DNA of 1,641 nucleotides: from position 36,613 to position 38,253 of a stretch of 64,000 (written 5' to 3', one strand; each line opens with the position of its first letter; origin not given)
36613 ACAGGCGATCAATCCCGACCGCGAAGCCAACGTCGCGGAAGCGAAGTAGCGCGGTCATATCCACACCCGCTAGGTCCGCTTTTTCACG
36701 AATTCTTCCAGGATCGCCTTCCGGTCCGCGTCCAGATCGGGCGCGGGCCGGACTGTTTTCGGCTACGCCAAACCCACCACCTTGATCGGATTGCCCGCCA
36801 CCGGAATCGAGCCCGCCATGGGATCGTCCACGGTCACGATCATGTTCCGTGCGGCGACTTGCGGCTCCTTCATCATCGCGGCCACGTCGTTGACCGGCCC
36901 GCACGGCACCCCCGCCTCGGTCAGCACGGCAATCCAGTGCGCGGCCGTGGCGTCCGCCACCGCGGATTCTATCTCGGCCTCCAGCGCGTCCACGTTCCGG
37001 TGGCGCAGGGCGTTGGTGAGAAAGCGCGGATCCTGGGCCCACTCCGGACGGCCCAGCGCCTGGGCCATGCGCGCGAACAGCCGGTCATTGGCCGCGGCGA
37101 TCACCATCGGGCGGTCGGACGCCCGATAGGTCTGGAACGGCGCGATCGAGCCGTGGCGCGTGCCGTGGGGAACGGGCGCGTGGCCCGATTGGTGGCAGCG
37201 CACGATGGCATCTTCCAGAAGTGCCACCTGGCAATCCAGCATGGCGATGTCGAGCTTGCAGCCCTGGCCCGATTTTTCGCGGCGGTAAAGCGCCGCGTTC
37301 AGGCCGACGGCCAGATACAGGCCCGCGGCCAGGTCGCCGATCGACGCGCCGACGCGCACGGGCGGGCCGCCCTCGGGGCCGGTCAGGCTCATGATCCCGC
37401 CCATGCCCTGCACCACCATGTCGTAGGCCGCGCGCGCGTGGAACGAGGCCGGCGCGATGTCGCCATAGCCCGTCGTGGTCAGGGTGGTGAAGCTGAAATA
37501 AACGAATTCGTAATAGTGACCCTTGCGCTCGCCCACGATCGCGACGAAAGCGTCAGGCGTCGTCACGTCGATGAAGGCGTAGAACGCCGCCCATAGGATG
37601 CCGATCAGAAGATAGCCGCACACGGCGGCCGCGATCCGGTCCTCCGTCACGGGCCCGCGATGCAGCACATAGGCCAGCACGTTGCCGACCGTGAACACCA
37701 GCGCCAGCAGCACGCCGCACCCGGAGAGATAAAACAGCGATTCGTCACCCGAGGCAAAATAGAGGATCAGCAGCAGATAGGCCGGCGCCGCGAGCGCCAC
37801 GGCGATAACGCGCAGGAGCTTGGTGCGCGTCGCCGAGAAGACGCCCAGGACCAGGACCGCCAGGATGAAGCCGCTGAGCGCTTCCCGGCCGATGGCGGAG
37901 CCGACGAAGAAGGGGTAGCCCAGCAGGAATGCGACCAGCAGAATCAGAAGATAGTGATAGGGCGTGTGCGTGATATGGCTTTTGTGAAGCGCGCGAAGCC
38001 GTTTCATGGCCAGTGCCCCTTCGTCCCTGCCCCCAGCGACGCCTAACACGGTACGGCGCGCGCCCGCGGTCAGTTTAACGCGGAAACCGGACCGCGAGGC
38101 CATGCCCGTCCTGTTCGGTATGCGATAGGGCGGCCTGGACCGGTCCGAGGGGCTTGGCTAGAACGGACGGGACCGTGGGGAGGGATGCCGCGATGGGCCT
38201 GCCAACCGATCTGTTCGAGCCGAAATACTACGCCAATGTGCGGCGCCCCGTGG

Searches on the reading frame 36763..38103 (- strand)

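Call 82: search_protein_families(library=pfam, max_evalue=0.00001, proteins=[window:36763-38103:-])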
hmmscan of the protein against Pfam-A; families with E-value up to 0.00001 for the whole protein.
window:36763-38103:- (446 aa): 2 families
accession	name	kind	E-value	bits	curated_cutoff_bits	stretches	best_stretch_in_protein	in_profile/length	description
PF02515.22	CoA_transf_3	-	7.2e-64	216.6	23.3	1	209-442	118-348/366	CoA-transferase family III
PF07885.22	Ion_trans_2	-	1.7e-07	31.5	22.5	1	171-237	9-63/79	Ion channel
